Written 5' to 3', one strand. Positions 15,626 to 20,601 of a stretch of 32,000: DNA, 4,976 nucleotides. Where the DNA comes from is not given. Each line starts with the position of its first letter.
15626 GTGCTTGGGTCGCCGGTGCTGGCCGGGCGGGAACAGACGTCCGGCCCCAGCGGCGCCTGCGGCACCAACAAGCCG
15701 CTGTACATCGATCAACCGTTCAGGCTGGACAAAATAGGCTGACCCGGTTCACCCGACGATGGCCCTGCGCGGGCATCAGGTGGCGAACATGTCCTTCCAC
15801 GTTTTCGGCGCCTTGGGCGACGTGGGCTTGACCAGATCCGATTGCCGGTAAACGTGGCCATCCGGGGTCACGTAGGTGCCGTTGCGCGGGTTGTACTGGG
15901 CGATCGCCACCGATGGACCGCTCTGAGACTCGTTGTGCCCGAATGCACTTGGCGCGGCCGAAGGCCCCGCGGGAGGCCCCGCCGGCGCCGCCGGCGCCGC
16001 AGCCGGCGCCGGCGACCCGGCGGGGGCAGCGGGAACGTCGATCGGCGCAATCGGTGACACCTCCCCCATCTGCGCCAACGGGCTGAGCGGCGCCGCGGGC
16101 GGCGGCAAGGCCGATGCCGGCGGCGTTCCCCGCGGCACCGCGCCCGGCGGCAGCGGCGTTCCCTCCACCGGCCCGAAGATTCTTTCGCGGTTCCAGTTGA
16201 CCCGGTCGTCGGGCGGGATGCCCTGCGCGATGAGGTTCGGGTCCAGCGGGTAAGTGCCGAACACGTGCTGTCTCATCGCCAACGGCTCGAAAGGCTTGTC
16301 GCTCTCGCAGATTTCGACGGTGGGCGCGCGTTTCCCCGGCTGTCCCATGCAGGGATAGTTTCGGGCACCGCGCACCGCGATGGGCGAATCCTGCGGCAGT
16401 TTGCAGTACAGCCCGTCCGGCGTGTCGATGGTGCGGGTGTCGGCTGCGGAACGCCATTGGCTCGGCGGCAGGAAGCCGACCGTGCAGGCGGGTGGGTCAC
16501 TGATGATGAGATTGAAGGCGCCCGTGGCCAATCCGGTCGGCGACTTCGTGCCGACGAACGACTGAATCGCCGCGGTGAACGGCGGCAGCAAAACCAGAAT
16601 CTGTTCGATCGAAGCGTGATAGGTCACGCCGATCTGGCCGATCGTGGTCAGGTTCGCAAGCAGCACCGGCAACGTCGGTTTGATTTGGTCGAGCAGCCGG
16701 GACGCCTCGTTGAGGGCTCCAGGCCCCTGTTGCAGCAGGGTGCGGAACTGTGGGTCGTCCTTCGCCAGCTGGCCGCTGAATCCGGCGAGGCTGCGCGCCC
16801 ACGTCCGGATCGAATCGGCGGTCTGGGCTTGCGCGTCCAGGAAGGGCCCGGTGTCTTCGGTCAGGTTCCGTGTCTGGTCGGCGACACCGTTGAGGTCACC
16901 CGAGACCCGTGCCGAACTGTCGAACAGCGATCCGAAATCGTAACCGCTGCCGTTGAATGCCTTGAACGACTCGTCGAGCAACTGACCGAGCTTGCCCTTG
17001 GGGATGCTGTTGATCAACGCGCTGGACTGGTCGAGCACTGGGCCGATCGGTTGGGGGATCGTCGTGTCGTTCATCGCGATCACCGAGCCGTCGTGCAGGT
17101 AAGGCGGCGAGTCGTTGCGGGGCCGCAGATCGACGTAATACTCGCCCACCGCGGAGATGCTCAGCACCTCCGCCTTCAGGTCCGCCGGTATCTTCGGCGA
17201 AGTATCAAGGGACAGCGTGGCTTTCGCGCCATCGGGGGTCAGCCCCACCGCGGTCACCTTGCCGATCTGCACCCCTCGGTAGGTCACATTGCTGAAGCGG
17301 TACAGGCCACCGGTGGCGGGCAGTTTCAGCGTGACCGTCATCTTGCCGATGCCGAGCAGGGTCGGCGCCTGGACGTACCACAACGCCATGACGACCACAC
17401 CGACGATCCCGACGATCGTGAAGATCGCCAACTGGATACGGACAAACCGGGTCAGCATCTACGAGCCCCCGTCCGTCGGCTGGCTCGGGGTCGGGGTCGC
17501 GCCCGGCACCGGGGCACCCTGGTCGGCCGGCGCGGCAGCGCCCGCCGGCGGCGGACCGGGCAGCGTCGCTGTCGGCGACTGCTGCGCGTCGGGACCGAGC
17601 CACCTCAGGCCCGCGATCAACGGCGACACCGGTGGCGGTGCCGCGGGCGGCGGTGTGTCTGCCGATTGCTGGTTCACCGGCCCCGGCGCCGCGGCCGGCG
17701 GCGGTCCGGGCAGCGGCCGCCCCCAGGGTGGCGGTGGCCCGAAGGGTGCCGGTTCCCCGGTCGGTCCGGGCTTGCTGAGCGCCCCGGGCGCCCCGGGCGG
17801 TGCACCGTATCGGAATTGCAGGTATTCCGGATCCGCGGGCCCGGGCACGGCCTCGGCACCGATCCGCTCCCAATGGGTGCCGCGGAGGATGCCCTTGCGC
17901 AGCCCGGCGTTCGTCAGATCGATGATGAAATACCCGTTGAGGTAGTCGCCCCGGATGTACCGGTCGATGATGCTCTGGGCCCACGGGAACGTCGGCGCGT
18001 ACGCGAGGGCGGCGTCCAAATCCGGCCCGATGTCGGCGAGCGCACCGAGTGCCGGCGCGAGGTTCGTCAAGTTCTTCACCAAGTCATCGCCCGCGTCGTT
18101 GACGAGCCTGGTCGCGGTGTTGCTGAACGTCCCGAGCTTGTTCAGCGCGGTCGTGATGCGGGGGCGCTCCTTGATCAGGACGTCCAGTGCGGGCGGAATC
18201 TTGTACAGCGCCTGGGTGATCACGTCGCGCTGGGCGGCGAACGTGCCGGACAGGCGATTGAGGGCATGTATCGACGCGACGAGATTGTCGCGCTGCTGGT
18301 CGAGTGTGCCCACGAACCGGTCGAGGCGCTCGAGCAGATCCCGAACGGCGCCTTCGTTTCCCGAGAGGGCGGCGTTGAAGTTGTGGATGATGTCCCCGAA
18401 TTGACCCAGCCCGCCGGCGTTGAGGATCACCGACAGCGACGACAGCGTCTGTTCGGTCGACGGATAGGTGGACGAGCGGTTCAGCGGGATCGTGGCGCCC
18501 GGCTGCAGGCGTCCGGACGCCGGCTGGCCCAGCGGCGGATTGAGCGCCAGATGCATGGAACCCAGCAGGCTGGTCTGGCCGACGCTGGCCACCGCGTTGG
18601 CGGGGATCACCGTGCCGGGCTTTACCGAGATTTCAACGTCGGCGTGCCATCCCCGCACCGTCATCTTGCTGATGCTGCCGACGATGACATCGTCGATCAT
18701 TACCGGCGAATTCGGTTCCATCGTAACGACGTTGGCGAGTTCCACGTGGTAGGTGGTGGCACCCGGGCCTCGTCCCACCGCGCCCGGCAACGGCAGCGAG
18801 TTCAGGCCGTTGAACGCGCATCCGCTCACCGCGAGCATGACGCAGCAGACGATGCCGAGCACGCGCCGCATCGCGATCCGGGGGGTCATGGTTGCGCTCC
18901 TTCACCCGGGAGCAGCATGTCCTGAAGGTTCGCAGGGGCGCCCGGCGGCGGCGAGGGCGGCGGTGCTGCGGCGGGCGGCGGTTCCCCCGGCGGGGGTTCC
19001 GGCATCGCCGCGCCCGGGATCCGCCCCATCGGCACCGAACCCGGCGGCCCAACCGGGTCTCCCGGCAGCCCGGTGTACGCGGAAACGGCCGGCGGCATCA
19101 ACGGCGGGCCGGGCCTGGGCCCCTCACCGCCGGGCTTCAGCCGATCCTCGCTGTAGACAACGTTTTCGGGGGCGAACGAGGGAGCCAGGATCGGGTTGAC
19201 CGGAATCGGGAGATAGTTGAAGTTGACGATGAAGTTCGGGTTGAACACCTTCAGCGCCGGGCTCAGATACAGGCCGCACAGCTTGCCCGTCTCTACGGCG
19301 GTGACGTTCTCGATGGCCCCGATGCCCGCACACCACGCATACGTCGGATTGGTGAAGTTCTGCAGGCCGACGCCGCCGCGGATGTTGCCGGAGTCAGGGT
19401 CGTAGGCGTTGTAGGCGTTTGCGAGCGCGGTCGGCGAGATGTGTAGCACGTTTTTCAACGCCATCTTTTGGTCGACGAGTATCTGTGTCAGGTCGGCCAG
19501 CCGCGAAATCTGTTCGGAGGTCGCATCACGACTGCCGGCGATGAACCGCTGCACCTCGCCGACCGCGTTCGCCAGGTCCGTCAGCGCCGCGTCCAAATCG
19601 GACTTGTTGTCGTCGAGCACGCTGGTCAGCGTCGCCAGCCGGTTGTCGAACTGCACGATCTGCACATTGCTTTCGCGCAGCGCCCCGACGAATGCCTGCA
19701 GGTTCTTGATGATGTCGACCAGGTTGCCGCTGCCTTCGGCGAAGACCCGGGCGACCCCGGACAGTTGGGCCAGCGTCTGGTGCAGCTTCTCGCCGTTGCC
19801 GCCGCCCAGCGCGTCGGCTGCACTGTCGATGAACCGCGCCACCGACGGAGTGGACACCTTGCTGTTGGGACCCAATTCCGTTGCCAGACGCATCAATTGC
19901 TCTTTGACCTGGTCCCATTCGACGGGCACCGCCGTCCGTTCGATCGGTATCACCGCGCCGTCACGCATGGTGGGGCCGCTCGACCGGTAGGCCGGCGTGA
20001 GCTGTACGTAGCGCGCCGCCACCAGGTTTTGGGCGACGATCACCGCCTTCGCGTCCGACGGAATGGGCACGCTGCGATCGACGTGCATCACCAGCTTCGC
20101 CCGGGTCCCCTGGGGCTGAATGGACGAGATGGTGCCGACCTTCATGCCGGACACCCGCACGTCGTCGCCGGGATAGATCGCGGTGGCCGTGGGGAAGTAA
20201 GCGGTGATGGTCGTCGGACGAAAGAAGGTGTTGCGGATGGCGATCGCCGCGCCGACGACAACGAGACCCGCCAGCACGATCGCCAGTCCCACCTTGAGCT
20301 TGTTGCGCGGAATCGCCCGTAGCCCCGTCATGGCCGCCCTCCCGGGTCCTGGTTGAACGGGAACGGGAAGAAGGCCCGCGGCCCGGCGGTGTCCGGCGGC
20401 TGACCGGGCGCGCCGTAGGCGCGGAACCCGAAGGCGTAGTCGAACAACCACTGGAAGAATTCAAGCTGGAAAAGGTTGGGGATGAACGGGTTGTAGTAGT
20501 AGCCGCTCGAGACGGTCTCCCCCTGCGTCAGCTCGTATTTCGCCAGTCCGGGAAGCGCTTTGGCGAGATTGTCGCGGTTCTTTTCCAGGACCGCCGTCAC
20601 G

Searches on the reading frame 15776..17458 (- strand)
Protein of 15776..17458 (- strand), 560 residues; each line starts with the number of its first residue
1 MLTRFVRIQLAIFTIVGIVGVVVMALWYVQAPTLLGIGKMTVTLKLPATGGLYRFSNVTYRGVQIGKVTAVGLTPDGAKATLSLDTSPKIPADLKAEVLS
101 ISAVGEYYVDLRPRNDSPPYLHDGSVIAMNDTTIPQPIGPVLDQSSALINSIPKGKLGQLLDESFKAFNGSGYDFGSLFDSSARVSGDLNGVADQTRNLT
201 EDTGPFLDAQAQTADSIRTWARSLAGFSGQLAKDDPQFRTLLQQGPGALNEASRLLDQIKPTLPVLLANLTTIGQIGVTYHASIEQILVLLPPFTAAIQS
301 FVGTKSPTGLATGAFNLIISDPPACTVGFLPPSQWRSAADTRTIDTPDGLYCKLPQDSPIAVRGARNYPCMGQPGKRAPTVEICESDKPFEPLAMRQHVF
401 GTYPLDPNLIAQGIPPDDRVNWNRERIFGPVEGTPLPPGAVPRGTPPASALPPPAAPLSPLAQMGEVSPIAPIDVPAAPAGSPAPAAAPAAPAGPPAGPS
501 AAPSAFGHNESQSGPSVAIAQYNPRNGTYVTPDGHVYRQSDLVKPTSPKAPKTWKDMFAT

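Call 44: search_protein_families(library=pfam, proteins=[window:15776-17458:-], max_evalue=0.001)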
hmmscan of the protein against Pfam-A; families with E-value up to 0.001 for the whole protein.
window:15776-17458:- (560 aa): 2 families
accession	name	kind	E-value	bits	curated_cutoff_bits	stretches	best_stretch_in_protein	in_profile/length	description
PF02470.25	MlaD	-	5.5e-16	59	25.1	1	40-113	3-80/81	MlaD protein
PF11887.13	Mce4_CUP1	-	1.3e-07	31.9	32.6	1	120-306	4-190/222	Cholesterol uptake porter CUP1 of Mce4, putative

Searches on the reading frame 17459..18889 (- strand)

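Call 44: search_protein_families(library=pfam, proteins=[window:17459-18889:-], max_evalue=0.001)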
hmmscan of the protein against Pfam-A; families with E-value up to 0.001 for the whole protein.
window:17459-18889:- (476 aa): 2 families
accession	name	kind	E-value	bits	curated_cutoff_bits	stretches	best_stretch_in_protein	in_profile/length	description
PF02470.25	MlaD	-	2.4e-14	53.8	25.1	1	45-119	3-81/81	MlaD protein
PF11887.13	Mce4_CUP1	-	2.9e-13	50.4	32.6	1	126-296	3-173/222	Cholesterol uptake porter CUP1 of Mce4, putative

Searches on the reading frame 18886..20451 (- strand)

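Call 44: search_protein_families(library=pfam, proteins=[window:18886-20451:-], max_evalue=0.001)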
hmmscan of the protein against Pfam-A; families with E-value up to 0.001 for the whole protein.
window:18886-20451:- (521 aa): 2 families
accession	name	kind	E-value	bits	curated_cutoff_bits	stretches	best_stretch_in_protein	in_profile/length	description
PF02470.25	MlaD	-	1.4e-18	67.3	25.1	1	79-153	2-80/81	MlaD protein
PF11887.13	Mce4_CUP1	-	1.1e-15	58.3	32.6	1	161-339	4-175/222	Cholesterol uptake porter CUP1 of Mce4, putative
